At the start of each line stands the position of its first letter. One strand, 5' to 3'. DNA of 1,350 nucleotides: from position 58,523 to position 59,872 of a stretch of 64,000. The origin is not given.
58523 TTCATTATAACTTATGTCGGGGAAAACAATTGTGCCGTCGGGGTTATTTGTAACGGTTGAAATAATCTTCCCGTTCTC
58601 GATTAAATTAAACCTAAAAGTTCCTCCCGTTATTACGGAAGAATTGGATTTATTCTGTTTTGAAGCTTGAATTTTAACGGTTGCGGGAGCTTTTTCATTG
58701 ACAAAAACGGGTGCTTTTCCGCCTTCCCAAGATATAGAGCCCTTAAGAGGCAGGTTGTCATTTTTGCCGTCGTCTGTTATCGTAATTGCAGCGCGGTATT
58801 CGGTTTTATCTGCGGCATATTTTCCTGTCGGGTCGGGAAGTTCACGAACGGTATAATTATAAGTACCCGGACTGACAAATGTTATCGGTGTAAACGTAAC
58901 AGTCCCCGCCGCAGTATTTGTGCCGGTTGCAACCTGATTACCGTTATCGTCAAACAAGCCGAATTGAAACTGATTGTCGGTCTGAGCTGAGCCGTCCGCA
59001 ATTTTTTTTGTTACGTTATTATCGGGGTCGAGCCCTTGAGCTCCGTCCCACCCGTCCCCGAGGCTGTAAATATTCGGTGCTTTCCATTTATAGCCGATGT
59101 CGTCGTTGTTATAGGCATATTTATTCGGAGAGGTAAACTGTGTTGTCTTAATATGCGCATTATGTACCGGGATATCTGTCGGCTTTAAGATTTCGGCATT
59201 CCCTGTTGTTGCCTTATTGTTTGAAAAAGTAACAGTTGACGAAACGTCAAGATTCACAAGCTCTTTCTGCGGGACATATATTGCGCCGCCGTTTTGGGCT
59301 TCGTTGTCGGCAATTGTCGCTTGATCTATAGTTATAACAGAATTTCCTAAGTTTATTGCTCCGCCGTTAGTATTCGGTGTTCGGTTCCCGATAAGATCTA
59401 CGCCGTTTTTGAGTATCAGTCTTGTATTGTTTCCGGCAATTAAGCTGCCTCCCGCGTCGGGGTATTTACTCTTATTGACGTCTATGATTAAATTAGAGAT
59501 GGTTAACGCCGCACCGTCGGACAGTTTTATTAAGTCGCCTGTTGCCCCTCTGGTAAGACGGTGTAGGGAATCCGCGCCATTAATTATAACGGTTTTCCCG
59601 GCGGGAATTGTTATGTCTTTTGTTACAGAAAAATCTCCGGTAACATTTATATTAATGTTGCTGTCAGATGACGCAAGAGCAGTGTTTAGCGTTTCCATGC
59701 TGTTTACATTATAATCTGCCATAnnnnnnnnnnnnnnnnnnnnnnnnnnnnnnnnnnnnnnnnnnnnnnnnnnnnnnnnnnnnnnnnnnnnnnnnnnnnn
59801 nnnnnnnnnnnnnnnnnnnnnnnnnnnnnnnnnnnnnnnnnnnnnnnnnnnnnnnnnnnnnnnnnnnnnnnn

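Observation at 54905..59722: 1606-aa protein with 12 isopeptide-type pilin domains but no signal peptide or sortase signal, carried as element cargo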

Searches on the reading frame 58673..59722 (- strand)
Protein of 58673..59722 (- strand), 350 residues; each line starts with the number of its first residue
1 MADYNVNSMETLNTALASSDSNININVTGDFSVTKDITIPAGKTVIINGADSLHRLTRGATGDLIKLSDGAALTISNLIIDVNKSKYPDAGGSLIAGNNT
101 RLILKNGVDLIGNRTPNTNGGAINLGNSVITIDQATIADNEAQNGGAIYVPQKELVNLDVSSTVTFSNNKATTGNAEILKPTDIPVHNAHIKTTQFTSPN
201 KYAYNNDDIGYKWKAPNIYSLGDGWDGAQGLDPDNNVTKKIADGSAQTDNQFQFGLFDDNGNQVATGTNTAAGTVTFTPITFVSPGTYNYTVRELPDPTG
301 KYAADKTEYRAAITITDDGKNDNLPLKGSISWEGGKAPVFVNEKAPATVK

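Call 8: find_homologous_proteins(query=window:58823-59722:-, max_evalue=0.001)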
Query window:58823-59722:- (300 aa): 1 proteins with E <= 0.001 among 2438 candidates.
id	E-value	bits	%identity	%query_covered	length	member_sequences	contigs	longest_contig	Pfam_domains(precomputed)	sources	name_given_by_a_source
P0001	4.2e-7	48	32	30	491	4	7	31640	PF02415.24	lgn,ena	-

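Call 12: search_protein_representatives(protein=window:58853-59722:-)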
Query: 290 residues. Proteins with E-value up to 0.001 (for the whole library): 1099; up to 1e-10: 267; up to 1e-30: 27. The best 150 are listed.
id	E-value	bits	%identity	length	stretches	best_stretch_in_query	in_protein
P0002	5.0e-217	734.8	59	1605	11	1-290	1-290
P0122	4.4e-64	233.1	35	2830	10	3-150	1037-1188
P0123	1.4e-63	231.4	40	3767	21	239-290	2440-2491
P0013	3.3e-62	227.0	38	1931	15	1-176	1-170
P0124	2.0e-51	191.6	41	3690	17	237-290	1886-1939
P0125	9.7e-48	179.5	38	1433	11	88-290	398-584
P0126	1.7e-46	175.4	44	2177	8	240-290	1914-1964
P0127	3.2e-43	164.7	44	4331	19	242-290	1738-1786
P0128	1.7e-41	159.0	36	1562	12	111-290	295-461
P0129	2.0e-41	158.8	39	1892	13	237-290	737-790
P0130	3.2e-40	154.8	36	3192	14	239-290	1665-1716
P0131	3.9e-40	154.6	39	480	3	4-150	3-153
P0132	3.0e-39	151.7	38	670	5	114-284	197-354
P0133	6.0e-39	150.7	43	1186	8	231-290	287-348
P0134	2.6e-37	145.3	38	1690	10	244-290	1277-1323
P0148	2.0e-30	122.7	35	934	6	107-290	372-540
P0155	7.1e-27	111.1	38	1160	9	118-290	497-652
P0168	1.1e-23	100.6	37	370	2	4-148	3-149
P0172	1.3e-22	97.1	38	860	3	1-128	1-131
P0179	2.2e-21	93.0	40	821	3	97-289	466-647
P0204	1.0e-18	84.3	41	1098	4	237-290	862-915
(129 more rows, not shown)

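Call 44: list_cluster_members(proteins=[P0131, P0132, P0168, P0172, P0128, P0148, P0155, P0179, P0204, P0125])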
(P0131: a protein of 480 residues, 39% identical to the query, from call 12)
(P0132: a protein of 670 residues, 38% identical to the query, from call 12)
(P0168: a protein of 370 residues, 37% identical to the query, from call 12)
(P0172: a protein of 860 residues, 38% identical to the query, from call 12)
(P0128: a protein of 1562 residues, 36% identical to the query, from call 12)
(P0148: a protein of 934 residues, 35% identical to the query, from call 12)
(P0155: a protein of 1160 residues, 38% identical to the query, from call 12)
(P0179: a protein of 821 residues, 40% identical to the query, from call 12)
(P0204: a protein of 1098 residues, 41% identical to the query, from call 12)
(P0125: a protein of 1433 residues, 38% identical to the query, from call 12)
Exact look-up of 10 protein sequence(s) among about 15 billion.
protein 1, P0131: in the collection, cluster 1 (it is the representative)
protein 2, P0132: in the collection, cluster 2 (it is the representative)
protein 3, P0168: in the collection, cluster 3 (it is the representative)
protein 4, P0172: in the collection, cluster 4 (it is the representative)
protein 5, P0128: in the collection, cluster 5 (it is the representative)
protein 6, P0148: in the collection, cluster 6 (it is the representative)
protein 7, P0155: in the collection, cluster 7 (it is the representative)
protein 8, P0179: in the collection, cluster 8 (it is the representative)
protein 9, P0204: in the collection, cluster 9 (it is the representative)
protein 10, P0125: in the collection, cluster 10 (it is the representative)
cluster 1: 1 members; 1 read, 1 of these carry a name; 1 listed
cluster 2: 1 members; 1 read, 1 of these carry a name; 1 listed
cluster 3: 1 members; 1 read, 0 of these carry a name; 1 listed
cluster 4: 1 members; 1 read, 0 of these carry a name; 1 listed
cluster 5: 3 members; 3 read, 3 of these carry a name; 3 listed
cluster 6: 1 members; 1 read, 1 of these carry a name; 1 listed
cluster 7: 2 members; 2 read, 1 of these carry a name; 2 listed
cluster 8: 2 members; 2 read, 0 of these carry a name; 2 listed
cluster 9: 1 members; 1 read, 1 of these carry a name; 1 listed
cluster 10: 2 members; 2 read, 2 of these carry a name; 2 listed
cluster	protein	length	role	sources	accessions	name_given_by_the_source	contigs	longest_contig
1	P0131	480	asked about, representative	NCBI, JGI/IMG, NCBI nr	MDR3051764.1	MAG: hypothetical protein LBU67_08595 [Oscillospiraceae bacterium] | pilin isopeptide linkage protein | hypothetical protein [Oscillospiraceae bacterium]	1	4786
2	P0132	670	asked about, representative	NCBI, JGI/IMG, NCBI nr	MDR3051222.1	MAG: hypothetical protein LBU67_05820 [Oscillospiraceae bacterium] | pilin isopeptide linkage protein | hypothetical protein [Oscillospiraceae bacterium]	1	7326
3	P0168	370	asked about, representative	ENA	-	-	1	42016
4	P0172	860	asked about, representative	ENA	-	-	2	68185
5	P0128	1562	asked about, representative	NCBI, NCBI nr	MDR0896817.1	MAG: InlB B-repeat-containing protein [Oscillospiraceae bacterium] | InlB B-repeat-containing protein [Oscillospiraceae bacterium]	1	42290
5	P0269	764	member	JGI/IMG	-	pilin isopeptide linkage protein/uncharacterized repeat protein (TIGR02543 family)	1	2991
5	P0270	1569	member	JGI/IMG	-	pilin isopeptide linkage protein/uncharacterized repeat protein (TIGR02543 family)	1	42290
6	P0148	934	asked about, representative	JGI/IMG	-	pilin isopeptide linkage protein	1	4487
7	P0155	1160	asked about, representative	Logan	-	-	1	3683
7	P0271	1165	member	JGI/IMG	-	pilin isopeptide linkage protein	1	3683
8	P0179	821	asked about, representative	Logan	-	-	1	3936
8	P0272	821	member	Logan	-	-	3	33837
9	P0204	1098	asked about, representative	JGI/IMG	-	pilin isopeptide linkage protein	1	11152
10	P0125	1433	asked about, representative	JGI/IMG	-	pilin isopeptide linkage protein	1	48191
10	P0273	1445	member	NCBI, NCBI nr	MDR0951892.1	MAG: hypothetical protein LBM18_03110 [Oscillospiraceae bacterium] | hypothetical protein [Oscillospiraceae bacterium]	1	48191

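Call 63: find_related_loci(query=A4, collection=metagenome_contigs, flank=10000)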
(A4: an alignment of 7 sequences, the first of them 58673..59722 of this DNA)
Query A4 (350 aa) in metagenome_contigs; peptide patterns used: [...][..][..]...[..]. (x = any residue, [..] = any of these).
260 stretches matched a pattern; 36 encode a relative of the query (tblastn E <= 1e-3); 36 distinct loci.
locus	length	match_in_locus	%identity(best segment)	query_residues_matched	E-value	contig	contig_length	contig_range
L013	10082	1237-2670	32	71-350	5e-24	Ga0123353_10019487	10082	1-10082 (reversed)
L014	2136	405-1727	31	4-349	5e-22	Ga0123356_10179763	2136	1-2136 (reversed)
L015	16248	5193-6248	31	96-347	3e-21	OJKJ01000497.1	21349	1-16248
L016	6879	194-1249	31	96-347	3e-21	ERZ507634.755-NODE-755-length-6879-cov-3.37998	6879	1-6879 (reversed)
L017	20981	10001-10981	30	96-322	1e-20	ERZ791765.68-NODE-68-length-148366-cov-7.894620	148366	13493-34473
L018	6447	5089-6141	31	96-347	8e-20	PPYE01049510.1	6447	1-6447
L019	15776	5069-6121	30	96-347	9e-20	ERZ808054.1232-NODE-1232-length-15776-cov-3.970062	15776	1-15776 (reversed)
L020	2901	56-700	31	96-320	1e-19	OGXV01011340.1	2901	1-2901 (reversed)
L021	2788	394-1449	30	96-347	1e-19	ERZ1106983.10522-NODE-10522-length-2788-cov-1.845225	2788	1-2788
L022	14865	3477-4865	30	96-347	4e-19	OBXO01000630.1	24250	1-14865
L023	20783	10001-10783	32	156-320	3e-15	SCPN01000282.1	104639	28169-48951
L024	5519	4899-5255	38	98-211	5e-13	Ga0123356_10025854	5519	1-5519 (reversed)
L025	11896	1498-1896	37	83-212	2e-11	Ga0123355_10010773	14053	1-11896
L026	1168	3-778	32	190-347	2e-11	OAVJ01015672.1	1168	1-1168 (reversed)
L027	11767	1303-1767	30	59-216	6e-11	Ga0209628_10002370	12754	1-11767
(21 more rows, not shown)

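Call 66: predict_structure(alignment_id=A4)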
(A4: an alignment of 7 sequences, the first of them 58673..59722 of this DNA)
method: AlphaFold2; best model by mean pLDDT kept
length: 350 residues; sequences in the alignment: 7
mean_pLDDT: 83.4   pTM: 0.58
mean pLDDT of the five models: 83.4, 82.2, 81.5, 79.4, 77.7
residues with pLDDT >= 90: 168; 70-90: 114; 50-70: 53; < 50: 15
segments of 3 or more residues with pLDDT < 50: 175-179, 205-212
pLDDT, mean of each block of 10 residues (from residue 1): 93 96 96 93 94 88 93 96 68 91 95 76 89 90 76 79 81 52 58 53 46 72 75 86 91 95 96 94 91 91 92 86 79 91 76
secondary structure, 60 per line:
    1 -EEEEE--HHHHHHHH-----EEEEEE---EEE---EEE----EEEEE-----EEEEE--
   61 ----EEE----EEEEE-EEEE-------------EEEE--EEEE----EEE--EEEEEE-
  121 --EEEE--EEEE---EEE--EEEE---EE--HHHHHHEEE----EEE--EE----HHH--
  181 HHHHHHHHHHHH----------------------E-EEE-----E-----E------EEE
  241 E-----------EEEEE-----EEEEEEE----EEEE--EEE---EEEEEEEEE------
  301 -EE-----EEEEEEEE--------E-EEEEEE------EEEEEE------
elements in order: E2-6 H9-16 E22-27 E31-33 E37-39 E44-48 E54-58 E65-67 E72-76 E78-81 E95-98 E101-104 E109-111 E114-119 E123-126 E129-132 E136-138 E141-144 H152-157 E158-160 E165-167 H181-192 E217-219 E238-241 E253-257 E263-269 E274-277 E280-282 E286-294 E309-316 E327-332 E339-344

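Call 69: search_protein_families(library=pfam, proteins=[L017:756-1823:-, L017:1892-2686:-, L017:2930-4984:+, L017:5054-5950:+, L017:5947-8355:-, L017:11221-11625:-, L017:11686-14040:-, L017:14663-16042:-, L017:16606-19104:-, L017:19204-20247:-], max_evalue=0.00001)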
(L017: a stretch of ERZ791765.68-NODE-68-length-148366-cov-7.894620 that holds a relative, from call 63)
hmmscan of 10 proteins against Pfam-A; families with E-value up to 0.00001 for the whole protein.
L017:756-1823:- (355 aa): 1 family
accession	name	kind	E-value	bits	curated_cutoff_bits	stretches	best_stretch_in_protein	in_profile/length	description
PF02615.19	Ldh_2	-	3.7e-116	388.3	38.8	1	10-338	3-332/333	Malate/L-lactate dehydrogenase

L017:1892-2686:- (264 aa): 1 family
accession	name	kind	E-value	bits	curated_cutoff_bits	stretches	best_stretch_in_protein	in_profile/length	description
PF03328.21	HpcH_HpaI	-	4.1e-46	157.5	25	1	24-247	3-219/221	HpcH/HpaI aldolase/citrate lyase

L017:2930-4984:+ (684 aa): 6 families
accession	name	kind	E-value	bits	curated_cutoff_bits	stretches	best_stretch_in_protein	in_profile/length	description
PF00158.32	Sigma54_activat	-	2e-71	239.5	20.2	1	365-533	1-168/168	Sigma-54 interaction domain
PF06506.16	PrpR_N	-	2.6e-26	92.6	29.1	1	85-234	23-167/167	Propionate catabolism activator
PF14532.12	Sigma54_activ_2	-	1e-19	71.6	25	1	366-537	1-138/138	Sigma-54 interaction domain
PF25601.1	AAA_lid_14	-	6.8e-18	64.7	27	1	540-601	3-69/87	AAA+ ATPase lid domain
PF02954.25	HTH_8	-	1.7e-13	50.5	22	1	646-682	6-42/42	Bacterial regulatory protein, Fis family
PF01078.27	Mg_chelatase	-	3.6e-09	36.7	20.3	0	441-507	89-157/207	Magnesium chelatase, subunit ChlI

L017:5054-5950:+ (298 aa): 2 families
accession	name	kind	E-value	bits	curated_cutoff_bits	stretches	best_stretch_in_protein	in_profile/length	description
PF03466.25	LysR_substrate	-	3e-36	125.2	28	1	91-292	4-205/209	LysR substrate binding domain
PF00126.33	HTH_1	-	2.2e-20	72.8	26.6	1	7-64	3-60/60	Bacterial regulatory helix-turn-helix protein, lysR family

L017:5947-8355:- (802 aa): 2 families
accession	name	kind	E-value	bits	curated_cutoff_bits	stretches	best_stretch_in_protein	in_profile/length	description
PF13307.12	Helicase_C_2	-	1.5e-39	136.2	25.3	1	596-781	2-168/170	Helicase C-terminal domain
PF06733.21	DEAD_2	-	1.2e-10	41.7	21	1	279-402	52-170/172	DEAD_2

L017:11221-11625:- (134 aa): 0 families

L017:11686-14040:- (784 aa): 5 families
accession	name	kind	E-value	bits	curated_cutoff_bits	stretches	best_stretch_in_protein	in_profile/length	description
PF00990.26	GGDEF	-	6.4e-42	143.5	23.8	1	425-579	1-161/161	Diguanylate cyclase, GGDEF domain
PF08447.18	PAS_3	-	1.5e-24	86.5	25.6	2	195-275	3-83/89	PAS fold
PF13426.13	PAS_9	-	5.6e-12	46.3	27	1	184-285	6-103/103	PAS domain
PF13188.13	PAS_8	-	1.3e-08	34.8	21.8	0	170-224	2-52/65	PAS domain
PF00989.32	PAS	-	2e-07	31.4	22.6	0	303-411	6-113/113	PAS fold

L017:14663-16042:- (459 aa): 5 families
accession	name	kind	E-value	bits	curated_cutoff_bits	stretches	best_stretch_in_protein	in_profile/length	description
PF06745.19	ATPase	-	5.8e-16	59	26.6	1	77-147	1-72/231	KaiC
PF13481.12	AAA_25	-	2e-14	54.1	27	1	73-226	11-194/195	AAA domain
PF18073.7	Zn_ribbon_LapB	-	4.2e-12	46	25.7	1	9-36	1-28/28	Rubredoxin metal binding domain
PF03796.21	DnaB_C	-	7.7e-11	42.3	27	1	77-141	2-66/255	DnaB-like helicase C terminal domain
PF13541.12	ChlI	-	4.3e-10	40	27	1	348-431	35-118/121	Subunit ChlI of Mg-chelatase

L017:16606-19104:- (832 aa): 12 families
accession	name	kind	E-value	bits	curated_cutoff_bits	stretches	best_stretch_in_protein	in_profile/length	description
PF07724.20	AAA_2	-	1.8e-73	246.5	27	1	549-722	1-166/166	AAA domain (Cdc48 subfamily)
PF17871.7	AAA_lid_9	-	4.8e-35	120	22.8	1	356-458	1-103/104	AAA lid domain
PF10431.15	ClpB_D2-small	-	2.4e-25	88.8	21.9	1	728-809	1-81/81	C-terminal, D2-small domain, of ClpB protein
PF00004.35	AAA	-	8.9e-25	88.1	21.2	2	218-330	2-110/131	ATPase family associated with various cellular activities (AAA)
PF02861.25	Clp_N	-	2.1e-22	79.4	20.7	2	24-75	1-52/53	Clp amino terminal domain, pathogenicity island component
PF07728.20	AAA_5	-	3.5e-19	69.6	22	1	554-674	2-124/139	AAA domain (dynein-related subfamily)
PF13191.12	AAA_16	-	9.9e-10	39.6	32.6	0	195-243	2-60/167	AAA ATPase domain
PF00158.32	Sigma54_activat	-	2.7e-08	34.1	20.2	1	553-680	24-150/168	Sigma-54 interaction domain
PF13401.12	AAA_22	-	6e-08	33.5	27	0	213-297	4-96/130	AAA domain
PF01078.27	Mg_chelatase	-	1.1e-06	28.6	20.3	0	195-257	5-65/207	Magnesium chelatase, subunit ChlI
PF12775.13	AAA_7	-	3.9e-06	26.9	25.8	0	553-602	35-84/181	P-loop containing dynein motor region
PF13173.12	AAA_14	-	4.6e-06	27.1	27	0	555-650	6-88/129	AAA domain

L017:19204-20247:- (347 aa): 1 family
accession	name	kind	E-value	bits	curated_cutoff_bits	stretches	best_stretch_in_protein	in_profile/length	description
PF00217.24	ATP-gua_Ptrans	-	5e-53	180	22.4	1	53-247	9-202/203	ATP:guanido phosphotransferase, C-terminal catalytic domain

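Call 70: fold_search(model_id=the predicted structure, library=pdb)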
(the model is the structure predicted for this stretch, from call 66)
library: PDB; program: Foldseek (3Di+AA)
matches with E <= 10: 658; with E <= 0.001: 4
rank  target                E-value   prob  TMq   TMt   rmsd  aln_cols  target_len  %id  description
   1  5ttd_A                1.9e-05  1.00  0.28  0.21   3.6       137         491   23  Minor pilin FctB from S. pyogenes with engineered intramolecular isopeptide bond (released 2017-03-01)
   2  3klq_B                5.7e-05  1.00  0.29  0.70   4.9       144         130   20  Crystal Structure of the Minor Pilin FctB from Streptococcus pyogenes 90/306S (released 2010-04-28)
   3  3klq_A                8.1e-05  1.00  0.27  0.62   4.2       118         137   23  Crystal Structure of the Minor Pilin FctB from Streptococcus pyogenes 90/306S (released 2010-04-28)
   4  8k6t                  9.4e-05  1.00  0.28  0.69   4.5       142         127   20  The minor pilin structure of FctB3 in Streptococcus (released 2023-12-06)
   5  9cdv_B                1.2e-03  1.00  0.37  0.31   4.6       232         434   18  Crystal Structure of Rhombotarget A (released 2025-07-02)
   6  9cdv_A                1.7e-03  1.00  0.37  0.30   4.6       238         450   18  Crystal Structure of Rhombotarget A (released 2025-07-02)
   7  3gld_A                6.5e-03  1.00  0.22  0.26   5.1       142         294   18  Crystal Structure of the Major Pilin from Streptococcus pyogenes E117A mutant (released 2009-06-02)
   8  6tgf_F                8.8e-03  0.20  0.17  0.12  16.5       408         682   10  Pantoea stewartii WceF is a glycan biofilm modifying enzyme with a bacteriophage tailspike-like parallel beta-helix fo (released 2020-11-25)
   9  6fwv_A                1.6e-02  1.00  0.20  0.14   4.7       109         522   17  The Bacillus anthracis TIE protein (released 2018-08-08)
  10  6tgf_D                1.6e-02  0.08  0.12  0.08  17.3       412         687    9  Pantoea stewartii WceF is a glycan biofilm modifying enzyme with a bacteriophage tailspike-like parallel beta-helix fo (released 2020-11-25)
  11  4mxn_A                1.9e-02  0.99  0.31  0.45   6.7       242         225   12  Crystal structure of a putative glycosyl hydrolase (PARMER_00599) from Parabacteroides merdae ATCC 43184 at 1.95 A res (released 2013-10-23)
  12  3b2m_B                2.0e-02  0.99  0.22  0.26   6.6       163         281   17  Crystal Structure of the Major Pilin from Streptococcus pyogenes (released 2007-12-18)
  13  5gzt_B                2.6e-02  0.10  0.12  0.06  16.7       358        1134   12  Crystal Structure of Chitinase ChiW from Paenibacillus sp. str. FPU-7 Reveals a Novel Type of Bacterial Cell-Surface-E (released 2016-12-28)
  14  8f5n_A                2.8e-02  1.00  0.24  0.29   6.0       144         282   16  Identification of an Immunodominant region on a Group A Streptococcus T-antigen Reveals Temperature-Dependent Motion i (released 2023-03-08)
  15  6fwv_B                3.3e-02  1.00  0.18  0.13   6.8       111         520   16  The Bacillus anthracis TIE protein (released 2018-08-08)
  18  4mxn_B                4.7e-02  0.96  0.28  0.40   9.7       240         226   12  Crystal structure of a putative glycosyl hydrolase (PARMER_00599) from Parabacteroides merdae ATCC 43184 at 1.95 A res (released 2013-10-23)
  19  4mxn_D                5.0e-02  0.98  0.31  0.46   6.6       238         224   12  Crystal structure of a putative glycosyl hydrolase (PARMER_00599) from Parabacteroides merdae ATCC 43184 at 1.95 A res (released 2013-10-23)
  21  4mxn_C                6.1e-02  0.92  0.27  0.39   8.7       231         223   12  Crystal structure of a putative glycosyl hydrolase (PARMER_00599) from Parabacteroides merdae ATCC 43184 at 1.95 A res (released 2013-10-23)
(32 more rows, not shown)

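Call 89: search_dna_similar(query=window:58673-59722:-, collection=plasmids, mode=protein, max_evalue=0.00001, max_rows=15)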
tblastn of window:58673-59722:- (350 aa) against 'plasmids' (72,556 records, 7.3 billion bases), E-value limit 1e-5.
No match.
